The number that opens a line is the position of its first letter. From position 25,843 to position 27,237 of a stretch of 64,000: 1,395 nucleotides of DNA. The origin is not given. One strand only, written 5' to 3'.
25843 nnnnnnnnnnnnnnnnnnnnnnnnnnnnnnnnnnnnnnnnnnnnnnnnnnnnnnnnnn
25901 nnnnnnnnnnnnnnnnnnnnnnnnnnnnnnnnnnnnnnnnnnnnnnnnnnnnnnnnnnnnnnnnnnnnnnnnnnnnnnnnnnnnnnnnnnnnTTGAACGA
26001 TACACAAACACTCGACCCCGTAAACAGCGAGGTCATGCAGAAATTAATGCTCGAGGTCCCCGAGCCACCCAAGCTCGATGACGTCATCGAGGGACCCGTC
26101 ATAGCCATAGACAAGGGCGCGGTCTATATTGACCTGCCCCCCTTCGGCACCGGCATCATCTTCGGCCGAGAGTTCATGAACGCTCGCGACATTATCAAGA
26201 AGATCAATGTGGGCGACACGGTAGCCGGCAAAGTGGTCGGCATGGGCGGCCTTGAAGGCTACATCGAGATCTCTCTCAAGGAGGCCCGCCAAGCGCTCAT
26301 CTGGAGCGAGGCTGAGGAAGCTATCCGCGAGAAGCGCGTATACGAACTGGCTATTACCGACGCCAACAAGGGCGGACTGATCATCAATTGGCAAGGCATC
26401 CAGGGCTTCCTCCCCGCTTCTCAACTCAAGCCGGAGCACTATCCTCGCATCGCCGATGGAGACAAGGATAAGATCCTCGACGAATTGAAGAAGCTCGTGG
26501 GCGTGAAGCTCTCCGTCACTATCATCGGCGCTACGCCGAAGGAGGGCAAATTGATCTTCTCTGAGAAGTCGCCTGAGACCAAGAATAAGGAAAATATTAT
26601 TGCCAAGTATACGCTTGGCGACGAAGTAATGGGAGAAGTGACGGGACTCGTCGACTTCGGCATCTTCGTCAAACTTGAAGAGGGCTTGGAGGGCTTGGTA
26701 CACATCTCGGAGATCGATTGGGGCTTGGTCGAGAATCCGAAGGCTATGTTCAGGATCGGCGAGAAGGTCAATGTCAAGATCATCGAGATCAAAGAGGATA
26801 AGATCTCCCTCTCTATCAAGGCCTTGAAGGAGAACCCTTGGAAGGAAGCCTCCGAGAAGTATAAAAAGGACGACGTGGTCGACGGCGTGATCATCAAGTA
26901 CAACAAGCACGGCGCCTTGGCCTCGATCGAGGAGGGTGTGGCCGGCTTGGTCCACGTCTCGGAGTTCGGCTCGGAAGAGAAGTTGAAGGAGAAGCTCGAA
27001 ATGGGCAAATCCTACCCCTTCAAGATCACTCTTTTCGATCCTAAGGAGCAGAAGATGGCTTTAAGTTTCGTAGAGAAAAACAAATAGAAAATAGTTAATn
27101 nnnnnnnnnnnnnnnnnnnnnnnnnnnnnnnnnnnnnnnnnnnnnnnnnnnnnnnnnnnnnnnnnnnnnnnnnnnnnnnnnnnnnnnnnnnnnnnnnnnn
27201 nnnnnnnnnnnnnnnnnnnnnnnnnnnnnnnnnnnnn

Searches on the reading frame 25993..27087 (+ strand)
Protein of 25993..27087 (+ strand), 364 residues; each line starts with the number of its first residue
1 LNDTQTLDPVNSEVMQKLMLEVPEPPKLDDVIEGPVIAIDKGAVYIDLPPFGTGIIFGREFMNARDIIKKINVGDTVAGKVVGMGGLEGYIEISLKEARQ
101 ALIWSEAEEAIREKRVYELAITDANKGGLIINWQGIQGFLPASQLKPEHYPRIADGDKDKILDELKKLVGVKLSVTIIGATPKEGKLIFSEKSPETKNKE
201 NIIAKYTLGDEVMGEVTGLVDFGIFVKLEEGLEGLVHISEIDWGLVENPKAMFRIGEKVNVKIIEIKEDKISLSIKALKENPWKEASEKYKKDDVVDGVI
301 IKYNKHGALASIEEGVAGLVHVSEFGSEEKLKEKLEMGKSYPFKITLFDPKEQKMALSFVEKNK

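Call 8: search_protein_families(library=pfam, proteins=[window:25993-27087:+], max_evalue=0.01)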
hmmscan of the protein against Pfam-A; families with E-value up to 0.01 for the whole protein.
window:25993-27087:+ (364 aa): 5 families
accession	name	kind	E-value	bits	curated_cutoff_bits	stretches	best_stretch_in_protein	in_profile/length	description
PF00575.29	S1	-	1.1e-41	141.5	22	4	207-276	3-74/74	S1 RNA binding domain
PF23459.1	S1_RRP5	-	1.5e-06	29.1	27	0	290-353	1-66/72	RRP5 S1 domain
PF21710.3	Spt6_S1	-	2.7e-05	24.8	27.5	0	221-277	29-86/91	Spt6, S1/OB domain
PF21543.3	CvfB_2nd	-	8.2e-05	22.9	27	0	254-276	52-75/76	Virulence regulatory factor CvfB, second domain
PF24685.1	OB_RRP5_4th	-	0.00038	20.9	31.5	0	233-268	38-73/92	RRP5 OB-fold domain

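Call 11: find_related_loci(query=window:26035-27087:+, collection=genome_contigs, flank=3000)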
Query window:26035-27087:+ (350 aa) in genome_contigs; peptide patterns used: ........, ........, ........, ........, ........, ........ (x = any residue, [..] = any of these).
468 stretches matched a pattern; 398 encode a relative of the query (tblastn E <= 1e-3); the best 80 are kept; 80 distinct loci.
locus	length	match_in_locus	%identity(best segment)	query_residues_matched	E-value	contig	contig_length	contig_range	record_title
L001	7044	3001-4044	88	1-348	0e+0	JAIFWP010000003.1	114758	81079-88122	MAG: Candidatus Parcubacteria bacterium isolate viral-cat_52_19 PAFVLPS_2018_scaffold_1184, whole genome shotgun sequenc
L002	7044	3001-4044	88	1-348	0e+0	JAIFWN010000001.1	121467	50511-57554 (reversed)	MAG: Candidatus Parcubacteria bacterium isolate viral-cat_50_13 PAFVLPS_2018_scaffold_166, whole genome shotgun sequence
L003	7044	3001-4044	89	1-348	0e+0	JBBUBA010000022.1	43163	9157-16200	MAG: Patescibacteria group bacterium isolate H41-bin150_1 H41_bin150_1_000000000022, whole genome shotgun sequence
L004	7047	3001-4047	86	2-350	0e+0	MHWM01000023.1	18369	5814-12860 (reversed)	MAG: Candidatus Zambryskibacteria bacterium RIFCSPLOWO2_02_FULL_39_14 rifcsplowo2_02_scaffold_5838, whole genome shotgun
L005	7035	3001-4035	86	4-348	0e+0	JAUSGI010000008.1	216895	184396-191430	MAG: bacterium isolate E14_metabat.bin.111 E14_k141_148801, whole genome shotgun sequence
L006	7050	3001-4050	85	1-350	0e+0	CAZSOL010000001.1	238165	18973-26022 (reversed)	MAG TPA_asm: uncultured Candidatus Saccharibacteria bacterium isolate SRP329715_co2_59 genome assembly, contig: NODE_70_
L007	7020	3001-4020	87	9-348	0e+0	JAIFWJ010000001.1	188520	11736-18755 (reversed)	MAG: Candidatus Parcubacteria bacterium isolate viral-cat_44_14 PAFVLPS_2018_scaffold_157, whole genome shotgun sequence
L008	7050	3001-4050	84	1-350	0e+0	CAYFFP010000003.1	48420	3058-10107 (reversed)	MAG TPA_asm: uncultured Candidatus Saccharibacteria bacterium isolate ERP013524_co1_51 genome assembly, contig: NODE_115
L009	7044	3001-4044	86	1-348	0e+0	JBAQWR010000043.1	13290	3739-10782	MAG: Minisyncoccia bacterium isolate MFD03282_ilm_asm_bin15 k127_80687, whole genome shotgun sequence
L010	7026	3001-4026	85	8-349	0e+0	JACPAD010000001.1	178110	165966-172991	MAG: Candidatus Zambryskibacteria bacterium isolate NC_groundwater_222_Ag_S-0.1um_46_12 S4_GD2017_2_S1_scaffold_124, who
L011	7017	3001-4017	88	8-346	0e+0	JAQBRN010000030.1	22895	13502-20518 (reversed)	MAG: Parcubacteria group bacterium isolate RYN_400 scaffold_250747, whole genome shotgun sequence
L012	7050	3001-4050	83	1-350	0e+0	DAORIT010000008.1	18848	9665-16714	MAG TPA_asm: Parcubacteria group bacterium isolate AMR_MDS_5570 NODE_474_length_18848_cov_51.625020, whole genome shotgu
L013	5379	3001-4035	85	4-348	0e+0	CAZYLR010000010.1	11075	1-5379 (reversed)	MAG TPA_asm: uncultured Candidatus Saccharibacteria bacterium isolate SRP050083_co2_396 genome assembly, contig: NODE_46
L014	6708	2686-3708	87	8-348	0e+0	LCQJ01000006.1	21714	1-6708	MAG: Parcubacteria group bacterium GW2011_GWA2_50_10b UY54_C0006, whole genome shotgun sequence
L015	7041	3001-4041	85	2-348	0e+0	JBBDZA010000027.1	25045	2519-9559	MAG: Parcubacteria group bacterium isolate LejiaD_47_45 Lejia_D_3205_length_25045_cov_28, whole genome shotgun sequence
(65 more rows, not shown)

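Call 29: find_homologous_proteins(query=window:25993-27087:+, max_evalue=1e-100)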
Query window:25993-27087:+ (364 aa): 7907 proteins with E <= 1e-100 among 8000 candidates; the best 120 are listed.
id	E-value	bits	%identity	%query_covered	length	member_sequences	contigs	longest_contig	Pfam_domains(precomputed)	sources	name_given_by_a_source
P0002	1.4e-231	786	100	100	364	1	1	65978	PF21543.4,PF00575.30,PF23459.2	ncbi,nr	ncbi:S1 RNA-binding domain-containing protein [Candidatus Parcubacteria bacterium]|nr:S1 RNA-binding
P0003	3.6e-213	725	93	100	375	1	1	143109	PF21543.4,PF00575.30,PF23459.2,PF21710.4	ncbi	-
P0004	2.8e-211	719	90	100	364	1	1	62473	PF21543.4,PF00575.30,PF23459.2,PF21710.4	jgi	jgi:small subunit ribosomal protein S1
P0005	8.4e-209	711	93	96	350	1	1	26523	PF21543.4,PF00575.30,PF23459.2,PF21710.4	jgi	jgi:small subunit ribosomal protein S1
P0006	1.7e-206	703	93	96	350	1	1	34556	PF21543.4,PF00575.30,PF23459.2,PF21710.4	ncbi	-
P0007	4.0e-203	692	90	96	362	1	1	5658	PF21543.4,PF00575.30,PF23459.2,PF21710.4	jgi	jgi:small subunit ribosomal protein S1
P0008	1.2e-201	687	88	99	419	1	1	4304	PF21543.4,PF00575.30,PF23459.2,PF21710.4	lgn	-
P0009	1.7e-201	687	87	99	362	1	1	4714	PF21543.4,PF00575.30,PF23459.2,PF21710.4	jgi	-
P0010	1.8e-201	687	88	99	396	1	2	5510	PF21543.4,PF00575.30,PF23459.2,PF21710.4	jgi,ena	jgi:small subunit ribosomal protein S1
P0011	2.4e-201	686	88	96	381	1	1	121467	PF21543.4,PF00575.30,PF23459.2,PF21710.4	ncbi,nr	ncbi:S1 RNA-binding domain-containing protein [Candidatus Parcubacteria bacterium]|nr:S1 RNA-binding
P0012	3.0e-201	686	87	97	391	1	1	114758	PF21543.4,PF00575.30,PF23459.2,PF21710.4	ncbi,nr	ncbi:S1 RNA-binding domain-containing protein [Candidatus Parcubacteria bacterium]|nr:S1 RNA-binding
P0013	2.1e-200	683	90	96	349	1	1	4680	PF21543.4,PF00575.30,PF23459.2,PF21710.4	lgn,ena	-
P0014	3.0e-200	683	88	97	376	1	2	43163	PF21543.4,PF00575.30,PF23459.2,PF21710.4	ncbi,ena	ncbi:MAG: S1 RNA-binding domain-containing protein [Patescibacteria group bacterium]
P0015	4.0e-200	682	88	96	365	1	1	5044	PF21543.4,PF00575.30,PF23459.2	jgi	jgi:small subunit ribosomal protein S1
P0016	7.5e-200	681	89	96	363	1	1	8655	PF21543.4,PF00575.30,PF23459.2,PF21710.4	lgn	-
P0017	4.7e-199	679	89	96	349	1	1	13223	PF21543.4,PF00575.30,PF23459.2,PF21710.4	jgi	-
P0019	9.5e-199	678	89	96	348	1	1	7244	PF21543.4,PF00575.30,PF23459.2,PF21710.4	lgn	-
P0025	3.9e-197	673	89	93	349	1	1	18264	PF21543.4,PF00575.30,PF23459.2,PF21710.4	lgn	-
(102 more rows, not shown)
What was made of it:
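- Checked: The distance from the terminator to the S1 start (TTG 25993, NCBI's own call, call 29) is about 97 nt.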

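Call 30: find_encoding_contigs(protein=P0003, flank=3000, max_places=2)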
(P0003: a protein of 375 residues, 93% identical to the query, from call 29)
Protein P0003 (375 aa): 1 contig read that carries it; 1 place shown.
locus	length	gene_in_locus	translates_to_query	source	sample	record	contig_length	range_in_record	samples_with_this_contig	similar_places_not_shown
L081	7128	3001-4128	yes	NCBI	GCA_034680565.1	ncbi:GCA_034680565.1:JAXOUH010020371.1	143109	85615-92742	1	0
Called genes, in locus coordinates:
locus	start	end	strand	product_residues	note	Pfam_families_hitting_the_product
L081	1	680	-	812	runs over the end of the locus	PF00521:DNA_topoisoIV, PF03989:DNA_gyraseA_C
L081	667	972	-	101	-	-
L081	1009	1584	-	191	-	PF13483:Lactamase_B_3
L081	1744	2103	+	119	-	-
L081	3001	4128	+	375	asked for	PF21543:CvfB_2nd (faint), PF00575:S1 (weak), PF21710:Spt6_S1 (faint), PF23459:S1_RRP5 (faint), PF00575:S1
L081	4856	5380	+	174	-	-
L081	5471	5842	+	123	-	-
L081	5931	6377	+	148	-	-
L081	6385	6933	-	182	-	PF01195:Pept_tRNA_hydro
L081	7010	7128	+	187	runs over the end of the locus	PF10502:Peptidase_S26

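Call 31: find_encoding_contigs(protein=P0004, flank=3000, max_places=2)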
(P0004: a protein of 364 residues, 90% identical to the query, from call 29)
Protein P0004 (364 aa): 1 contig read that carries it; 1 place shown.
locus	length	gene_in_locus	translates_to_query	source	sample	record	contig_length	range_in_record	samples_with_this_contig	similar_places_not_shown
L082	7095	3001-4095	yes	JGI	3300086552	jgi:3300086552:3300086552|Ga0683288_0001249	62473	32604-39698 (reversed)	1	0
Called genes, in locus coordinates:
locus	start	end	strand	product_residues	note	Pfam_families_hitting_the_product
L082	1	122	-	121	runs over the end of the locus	-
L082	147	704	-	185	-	PF13483:Lactamase_B_3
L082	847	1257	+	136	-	-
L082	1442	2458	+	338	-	PF00082:Peptidase_S8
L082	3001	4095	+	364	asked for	PF00575:S1 (weak), PF21543:CvfB_2nd (faint), PF21710:Spt6_S1 (faint), PF23459:S1_RRP5 (faint), PF00575:S1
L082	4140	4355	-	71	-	-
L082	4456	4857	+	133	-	-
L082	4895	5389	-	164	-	PF01195:Pept_tRNA_hydro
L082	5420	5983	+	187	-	PF10502:Peptidase_S26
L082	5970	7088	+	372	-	PF03129:HGTP_anticodon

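Call 32: find_encoding_contigs(protein=P0005, flank=3000, max_places=2)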
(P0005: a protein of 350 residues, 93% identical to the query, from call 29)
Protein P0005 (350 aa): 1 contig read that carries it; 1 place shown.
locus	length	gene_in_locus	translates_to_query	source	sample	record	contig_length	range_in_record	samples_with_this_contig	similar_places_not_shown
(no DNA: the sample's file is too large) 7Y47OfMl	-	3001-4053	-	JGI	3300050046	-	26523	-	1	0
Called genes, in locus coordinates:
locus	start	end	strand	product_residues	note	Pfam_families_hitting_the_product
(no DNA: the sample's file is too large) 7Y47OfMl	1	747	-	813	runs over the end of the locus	PF00521:DNA_topoisoIV, PF03989:DNA_gyraseA_C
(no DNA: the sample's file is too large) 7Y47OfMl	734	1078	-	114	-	-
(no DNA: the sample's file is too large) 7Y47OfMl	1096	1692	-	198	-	PF13483:Lactamase_B_3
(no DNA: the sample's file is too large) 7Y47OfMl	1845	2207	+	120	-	-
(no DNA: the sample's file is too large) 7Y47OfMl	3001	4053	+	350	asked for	PF00575:S1 (weak), PF21710:Spt6_S1 (faint), PF21543:CvfB_2nd (faint), PF23459:S1_RRP5 (faint), PF00575:S1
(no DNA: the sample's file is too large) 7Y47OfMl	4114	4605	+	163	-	-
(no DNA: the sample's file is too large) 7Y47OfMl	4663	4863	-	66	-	-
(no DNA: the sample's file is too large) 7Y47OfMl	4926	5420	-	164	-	PF01195:Pept_tRNA_hydro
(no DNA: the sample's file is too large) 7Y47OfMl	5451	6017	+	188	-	PF10502:Peptidase_S26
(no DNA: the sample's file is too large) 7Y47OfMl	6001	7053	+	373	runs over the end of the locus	PF03129:HGTP_anticodon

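Call 33: find_encoding_contigs(protein=P0006, flank=3000, max_places=2)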
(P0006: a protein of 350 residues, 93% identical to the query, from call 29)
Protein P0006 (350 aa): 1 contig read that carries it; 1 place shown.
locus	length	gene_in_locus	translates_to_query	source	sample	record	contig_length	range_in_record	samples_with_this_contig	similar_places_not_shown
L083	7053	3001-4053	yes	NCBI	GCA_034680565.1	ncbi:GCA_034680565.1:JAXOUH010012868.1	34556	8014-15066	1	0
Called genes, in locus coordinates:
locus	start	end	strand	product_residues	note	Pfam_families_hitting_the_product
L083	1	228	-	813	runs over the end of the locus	PF00521:DNA_topoisoIV, PF03989:DNA_gyraseA_C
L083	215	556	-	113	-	-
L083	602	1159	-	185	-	PF13483:Lactamase_B_3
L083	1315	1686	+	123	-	-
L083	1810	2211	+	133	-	-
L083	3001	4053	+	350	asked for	PF00575:S1 (weak), PF21710:Spt6_S1 (faint), PF21543:CvfB_2nd (faint), PF23459:S1_RRP5 (faint), PF00575:S1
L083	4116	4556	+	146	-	-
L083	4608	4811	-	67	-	-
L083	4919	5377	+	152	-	-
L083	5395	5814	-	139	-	PF01195:Pept_tRNA_hydro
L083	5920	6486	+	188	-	PF10502:Peptidase_S26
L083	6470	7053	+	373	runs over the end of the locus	PF03129:HGTP_anticodon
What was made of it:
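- Gene callers left the corresponding gaps empty in L081, L082 and L083 (calls 30, 31, 33).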

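Call 42: find_encoding_contigs(protein=P0007, flank=3000, max_places=2)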
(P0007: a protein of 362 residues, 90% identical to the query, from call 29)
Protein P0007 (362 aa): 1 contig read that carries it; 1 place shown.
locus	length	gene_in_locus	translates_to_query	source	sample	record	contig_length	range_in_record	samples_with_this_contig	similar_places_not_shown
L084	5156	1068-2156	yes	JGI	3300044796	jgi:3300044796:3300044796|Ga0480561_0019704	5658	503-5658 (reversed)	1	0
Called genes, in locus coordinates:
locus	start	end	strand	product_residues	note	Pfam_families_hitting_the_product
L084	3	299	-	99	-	?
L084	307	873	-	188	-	PF13483:Lactamase_B_3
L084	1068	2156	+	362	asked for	PF00575:S1 (weak), PF21710:Spt6_S1 (faint), PF21543:CvfB_2nd (faint), PF23459:S1_RRP5 (faint), PF00575:S1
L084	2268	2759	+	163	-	-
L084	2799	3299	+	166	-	PF01988:VIT1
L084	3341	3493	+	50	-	PF18919:DUF5670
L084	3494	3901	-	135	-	PF18914:DUF5666 (weak)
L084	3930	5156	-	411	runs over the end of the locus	PF12704:MacB_PCD, PF02687:FtsX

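Call 43: find_encoding_contigs(protein=P0017, flank=3000, max_places=2)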
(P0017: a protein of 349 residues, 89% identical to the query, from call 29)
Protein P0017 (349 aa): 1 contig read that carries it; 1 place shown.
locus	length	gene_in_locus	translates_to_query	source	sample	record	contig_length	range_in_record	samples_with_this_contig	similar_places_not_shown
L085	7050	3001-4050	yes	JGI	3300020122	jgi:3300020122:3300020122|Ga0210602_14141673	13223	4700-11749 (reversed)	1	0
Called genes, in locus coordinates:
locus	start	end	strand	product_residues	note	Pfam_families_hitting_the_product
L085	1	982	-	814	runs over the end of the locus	PF00521:DNA_topoisoIV, PF03989:DNA_gyraseA_C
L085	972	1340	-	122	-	-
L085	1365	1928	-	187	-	PF13483:Lactamase_B_3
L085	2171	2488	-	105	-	-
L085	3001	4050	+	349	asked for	PF00575:S1 (weak), PF21710:Spt6_S1 (faint), PF21543:CvfB_2nd (faint), PF23459:S1_RRP5 (faint), PF00575:S1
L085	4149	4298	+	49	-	PF18919:DUF5670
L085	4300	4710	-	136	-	PF18914:DUF5666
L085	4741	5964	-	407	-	PF12704:MacB_PCD, PF02687:FtsX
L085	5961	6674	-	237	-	PF02463:SMC_N (faint), PF00005:ABC_tran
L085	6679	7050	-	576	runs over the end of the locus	PF25919:BSH_CusB (faint), PF00364:Biotin_lipoyl (faint), PF25917:BSH_RND, PF25990:Beta-barrel_YknX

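Call 44: find_encoding_contigs(protein=P0025, flank=3000, max_places=2)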
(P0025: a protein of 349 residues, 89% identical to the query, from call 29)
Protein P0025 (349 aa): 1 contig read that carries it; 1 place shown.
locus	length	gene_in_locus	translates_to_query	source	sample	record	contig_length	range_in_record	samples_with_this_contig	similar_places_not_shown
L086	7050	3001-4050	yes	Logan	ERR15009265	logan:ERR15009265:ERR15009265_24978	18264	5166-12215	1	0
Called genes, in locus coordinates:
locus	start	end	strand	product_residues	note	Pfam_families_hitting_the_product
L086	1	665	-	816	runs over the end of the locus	PF00521:DNA_topoisoIV, PF03989:DNA_gyraseA_C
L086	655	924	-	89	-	-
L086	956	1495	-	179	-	PF13483:Lactamase_B_3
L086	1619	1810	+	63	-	-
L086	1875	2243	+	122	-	-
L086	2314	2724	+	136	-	-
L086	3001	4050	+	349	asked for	PF00575:S1 (weak), PF21543:CvfB_2nd (faint), PF21710:Spt6_S1 (faint), PF23459:S1_RRP5 (faint), PF00575:S1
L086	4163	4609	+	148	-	-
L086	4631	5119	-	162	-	PF01195:Pept_tRNA_hydro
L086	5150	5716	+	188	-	PF10502:Peptidase_S26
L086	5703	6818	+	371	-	PF03129:HGTP_anticodon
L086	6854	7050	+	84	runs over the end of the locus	-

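Call 67: find_encoding_contigs(protein=P0016, flank=3000, max_places=2)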
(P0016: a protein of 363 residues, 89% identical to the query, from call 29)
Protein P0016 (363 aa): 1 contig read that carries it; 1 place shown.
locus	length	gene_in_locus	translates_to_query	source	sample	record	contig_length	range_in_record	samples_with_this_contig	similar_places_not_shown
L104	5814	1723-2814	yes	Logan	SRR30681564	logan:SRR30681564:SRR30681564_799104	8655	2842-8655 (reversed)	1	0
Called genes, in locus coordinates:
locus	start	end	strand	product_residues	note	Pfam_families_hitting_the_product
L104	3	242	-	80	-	?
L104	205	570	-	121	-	-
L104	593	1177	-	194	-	PF13483:Lactamase_B_3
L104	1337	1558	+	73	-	-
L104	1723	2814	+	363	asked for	PF00575:S1 (weak), PF21543:CvfB_2nd (faint), PF21710:Spt6_S1 (faint), PF23459:S1_RRP5 (faint), PF00575:S1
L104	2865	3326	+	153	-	-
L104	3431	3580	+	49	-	PF18919:DUF5670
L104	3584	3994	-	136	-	PF18914:DUF5666 (weak)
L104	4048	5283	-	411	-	PF12704:MacB_PCD, PF02687:FtsX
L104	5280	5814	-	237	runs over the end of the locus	PF02463:SMC_N (faint), PF00005:ABC_tran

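Call 68: find_encoding_contigs(protein=P0019, flank=3000, max_places=2)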
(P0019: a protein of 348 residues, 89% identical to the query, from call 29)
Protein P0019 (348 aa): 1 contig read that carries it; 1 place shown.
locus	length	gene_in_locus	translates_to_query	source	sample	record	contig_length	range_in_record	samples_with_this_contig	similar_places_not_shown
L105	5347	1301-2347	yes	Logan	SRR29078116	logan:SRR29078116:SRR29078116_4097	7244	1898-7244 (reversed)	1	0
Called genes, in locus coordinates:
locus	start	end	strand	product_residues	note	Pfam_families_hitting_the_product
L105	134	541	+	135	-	-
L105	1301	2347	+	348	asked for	PF21543:CvfB_2nd (faint), PF21710:Spt6_S1 (faint), PF23459:S1_RRP5 (faint), PF00575:S1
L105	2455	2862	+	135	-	-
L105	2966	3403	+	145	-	-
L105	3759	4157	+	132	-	-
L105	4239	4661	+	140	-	-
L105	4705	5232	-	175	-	PF01195:Pept_tRNA_hydro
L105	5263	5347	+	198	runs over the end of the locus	PF10502:Peptidase_S26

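Call 69: find_encoding_contigs(protein=P0013, flank=3000, max_places=2)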
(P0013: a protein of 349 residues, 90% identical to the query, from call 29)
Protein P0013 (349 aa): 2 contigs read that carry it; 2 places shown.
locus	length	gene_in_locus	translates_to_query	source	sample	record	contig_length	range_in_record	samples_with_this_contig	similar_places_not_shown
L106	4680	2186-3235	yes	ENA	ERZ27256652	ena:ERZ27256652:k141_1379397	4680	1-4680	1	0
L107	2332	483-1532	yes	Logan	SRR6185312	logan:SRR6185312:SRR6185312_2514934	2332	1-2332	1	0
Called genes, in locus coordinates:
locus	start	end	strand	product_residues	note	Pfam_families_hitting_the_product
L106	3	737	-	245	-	?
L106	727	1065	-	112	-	-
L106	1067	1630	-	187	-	PF13483:Lactamase_B_3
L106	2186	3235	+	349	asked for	PF00575:S1 (weak), PF21710:Spt6_S1 (faint), PF21543:CvfB_2nd (faint), PF23459:S1_RRP5 (faint), PF00575:S1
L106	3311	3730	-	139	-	PF18914:DUF5666 (weak)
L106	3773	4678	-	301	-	?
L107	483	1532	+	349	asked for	PF00575:S1 (weak), PF21710:Spt6_S1 (faint), PF21543:CvfB_2nd (faint), PF23459:S1_RRP5 (faint), PF00575:S1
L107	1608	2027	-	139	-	PF18914:DUF5666 (weak)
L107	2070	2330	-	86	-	?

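Call 70: find_encoding_contigs(protein=P0010, flank=3000, max_places=2)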
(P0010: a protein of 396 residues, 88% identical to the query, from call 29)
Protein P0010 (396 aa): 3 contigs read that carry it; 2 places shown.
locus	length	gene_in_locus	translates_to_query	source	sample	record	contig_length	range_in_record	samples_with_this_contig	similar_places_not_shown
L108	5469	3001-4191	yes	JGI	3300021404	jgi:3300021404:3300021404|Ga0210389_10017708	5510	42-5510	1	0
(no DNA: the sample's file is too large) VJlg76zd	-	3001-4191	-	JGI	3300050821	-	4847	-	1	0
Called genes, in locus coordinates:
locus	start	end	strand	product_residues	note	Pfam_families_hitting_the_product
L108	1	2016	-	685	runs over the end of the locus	?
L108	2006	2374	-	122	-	-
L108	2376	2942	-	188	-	PF13483:Lactamase_B_3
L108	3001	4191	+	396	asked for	PF00575:S1 (weak), PF21543:CvfB_2nd (faint), PF21710:Spt6_S1 (faint), PF23459:S1_RRP5 (faint), PF00575:S1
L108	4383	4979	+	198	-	PF01988:VIT1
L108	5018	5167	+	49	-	PF18919:DUF5670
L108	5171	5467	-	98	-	?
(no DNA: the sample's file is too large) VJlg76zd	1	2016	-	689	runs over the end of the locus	?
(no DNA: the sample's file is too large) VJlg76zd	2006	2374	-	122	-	-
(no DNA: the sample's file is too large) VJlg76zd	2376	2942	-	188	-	PF13483:Lactamase_B_3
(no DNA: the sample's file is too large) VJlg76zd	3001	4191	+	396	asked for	PF00575:S1 (weak), PF21543:CvfB_2nd (faint), PF21710:Spt6_S1 (faint), PF23459:S1_RRP5 (faint), PF00575:S1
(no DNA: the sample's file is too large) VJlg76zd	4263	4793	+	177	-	?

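Call 98: find_encoding_contigs(protein=P0009, flank=3000, max_places=3)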
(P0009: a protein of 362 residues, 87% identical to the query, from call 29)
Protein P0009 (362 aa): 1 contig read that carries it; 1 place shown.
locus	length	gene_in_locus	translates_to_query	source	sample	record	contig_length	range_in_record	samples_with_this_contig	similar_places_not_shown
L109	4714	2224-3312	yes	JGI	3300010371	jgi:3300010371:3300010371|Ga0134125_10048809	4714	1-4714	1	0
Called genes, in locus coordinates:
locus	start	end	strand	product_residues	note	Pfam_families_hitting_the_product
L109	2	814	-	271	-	?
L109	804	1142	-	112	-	-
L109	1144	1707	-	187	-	PF13483:Lactamase_B_3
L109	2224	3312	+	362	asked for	PF00575:S1 (weak), PF21710:Spt6_S1 (faint), PF21543:CvfB_2nd (faint), PF23459:S1_RRP5 (faint), PF00575:S1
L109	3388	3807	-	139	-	PF18914:DUF5666 (weak)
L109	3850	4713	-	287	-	PF12704:MacB_PCD, PF02687:FtsX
